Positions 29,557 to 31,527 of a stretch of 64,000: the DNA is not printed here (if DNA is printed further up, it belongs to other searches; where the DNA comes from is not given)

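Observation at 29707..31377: Threonine-synthase-like PLP enzyme fused to a response-regulator receiver, immediately followed by a DMT exporter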

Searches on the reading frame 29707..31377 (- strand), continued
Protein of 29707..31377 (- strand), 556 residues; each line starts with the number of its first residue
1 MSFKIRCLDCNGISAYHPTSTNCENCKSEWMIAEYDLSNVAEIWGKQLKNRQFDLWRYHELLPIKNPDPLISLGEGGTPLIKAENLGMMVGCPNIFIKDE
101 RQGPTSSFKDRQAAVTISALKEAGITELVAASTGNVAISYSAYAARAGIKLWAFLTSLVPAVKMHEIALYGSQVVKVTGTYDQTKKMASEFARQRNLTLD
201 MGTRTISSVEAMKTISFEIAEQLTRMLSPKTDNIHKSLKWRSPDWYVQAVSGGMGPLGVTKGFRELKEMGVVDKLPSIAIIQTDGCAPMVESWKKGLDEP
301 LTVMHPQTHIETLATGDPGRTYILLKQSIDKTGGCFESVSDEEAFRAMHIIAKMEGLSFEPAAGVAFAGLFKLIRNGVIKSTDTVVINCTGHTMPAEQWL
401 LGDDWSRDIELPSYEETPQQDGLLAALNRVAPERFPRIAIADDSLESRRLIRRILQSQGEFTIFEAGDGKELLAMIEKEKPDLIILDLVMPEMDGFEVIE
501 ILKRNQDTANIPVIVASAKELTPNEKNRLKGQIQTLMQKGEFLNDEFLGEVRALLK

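Call 62: fold_search(model_id=the predicted structure, library=pdb)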
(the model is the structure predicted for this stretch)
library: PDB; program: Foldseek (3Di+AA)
matches with E <= 10: 1938; with E <= 0.001: 780
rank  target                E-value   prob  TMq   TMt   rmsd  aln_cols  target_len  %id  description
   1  2d1f_A                4.3e-27  1.00  0.55  0.86   7.4       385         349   28  Structure of Mycobacterium tuberculosis threonine synthase (released 2006-09-05)
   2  2c2b_A                3.3e-26  1.00  0.62  0.77   2.7       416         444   22  Crystallographic structure of Arabidopsis thaliana Threonine synthase complexed with pyridoxal phosphate and S-adenosy (released 2005-11-28)
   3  6nmx_D                4.6e-26  1.00  0.57  0.89   3.2       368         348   26  Threonine synthase from Bacillus subtilis ATCC 6633 with PLP and APPA (released 2019-03-13)
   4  6nmx_B                6.1e-26  1.00  0.56  0.88   3.3       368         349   25  Threonine synthase from Bacillus subtilis ATCC 6633 with PLP and APPA (released 2019-03-13)
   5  6nmx_A                7.3e-26  1.00  0.57  0.89   2.8       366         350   26  Threonine synthase from Bacillus subtilis ATCC 6633 with PLP and APPA (released 2019-03-13)
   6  6cgq_B                8.2e-26  1.00  0.56  0.89   3.3       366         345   25  Threonine synthase from Bacillus subtilis ATCC 6633 with PLP and PLP-Ala (released 2019-02-27)
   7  2zsj_D                8.2e-26  1.00  0.53  0.82   7.4       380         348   30  Crystal structure of threonine synthase from Aquifex aeolicus VF5 (released 2008-10-21)
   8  6cgq_A                1.3e-25  1.00  0.55  0.87   3.1       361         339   25  Threonine synthase from Bacillus subtilis ATCC 6633 with PLP and PLP-Ala (released 2019-02-27)
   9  2c2b_C                1.3e-25  1.00  0.62  0.77   2.7       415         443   22  Crystallographic structure of Arabidopsis thaliana Threonine synthase complexed with pyridoxal phosphate and S-adenosy (released 2005-11-28)
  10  2zsj_A                1.3e-25  1.00  0.53  0.82   7.8       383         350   30  Crystal structure of threonine synthase from Aquifex aeolicus VF5 (released 2008-10-21)
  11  1uim_A                4.1e-25  1.00  0.53  0.81   4.8       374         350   29  Crystal Structure of Threonine Synthase from Thermus Thermophilus HB8, Orthorhombic Crystal Form (released 2003-11-18)
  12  1uin_B                9.8e-25  1.00  0.53  0.82   7.9       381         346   29  Crystal Structure of Threonine Synthase from Thermus Thermophilus HB8, Trigonal Crystal Form (released 2003-11-18)
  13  1v7c_A                1.8e-24  1.00  0.55  0.86   2.9       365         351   29  Crystal structure of threonine synthase from thermus thermophilus hb8 in complex with a substrate analogue (released 2003-12-30)
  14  1uin_A                2.8e-24  1.00  0.53  0.81   4.7       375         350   28  Crystal Structure of Threonine Synthase from Thermus Thermophilus HB8, Trigonal Crystal Form (released 2003-11-18)
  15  3aey_B                3.7e-24  1.00  0.53  0.83   7.5       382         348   29  Apo form of threonine synthase from Thermus thermophilus HB8 (released 2010-11-17)
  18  9k3c                  1.1e-22  1.00  0.59  0.75   4.0       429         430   19  Crystal Structure of CapA2 from Alistipes finegoldii in complex with PLP cofactor (released 2025-10-22)
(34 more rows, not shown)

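Call 65: search_protein_families(library=pfam, proteins=[L002:6182-9961:+, L002:5675-6142:+, L002:11686-12636:+], max_evalue=0.0001)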
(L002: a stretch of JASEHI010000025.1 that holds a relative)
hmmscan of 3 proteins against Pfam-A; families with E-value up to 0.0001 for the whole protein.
L002:6182-9961:+ (1259 aa): 6 families
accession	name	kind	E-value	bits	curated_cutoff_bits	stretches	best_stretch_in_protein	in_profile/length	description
PF13185.12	GAF_2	-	3.5e-80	267.3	28.6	5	391-524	2-135/136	GAF domain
PF01590.32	GAF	-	6.6e-74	247.2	22.4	5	393-523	2-132/133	GAF domain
PF13492.12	GAF_3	-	2e-42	145.1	27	4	393-526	2-129/129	GAF domain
PF02518.31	HATPase_c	-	5.3e-32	111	26.4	1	1139-1253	2-110/111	Histidine kinase-, DNA gyrase B-, and HSP90-like ATPase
PF00512.31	HisKA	-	4.1e-22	78.5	26.9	1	1025-1092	2-66/66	His Kinase A (phospho-acceptor) domain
PF08448.16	PAS_4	-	2e-13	51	23.1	1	733-836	1-109/110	PAS fold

L002:5675-6142:+ (155 aa): 1 family
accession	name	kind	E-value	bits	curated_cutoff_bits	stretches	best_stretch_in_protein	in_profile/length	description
PF00072.30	Response_reg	-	2.1e-21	76.6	30.2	1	30-142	1-110/111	Response regulator receiver domain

L002:11686-12636:+ (316 aa): 1 family
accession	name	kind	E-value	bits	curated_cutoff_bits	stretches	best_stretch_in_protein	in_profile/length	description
PF00892.27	EamA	-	2.3e-26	93.1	28.2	2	152-284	2-134/135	EamA-like transporter family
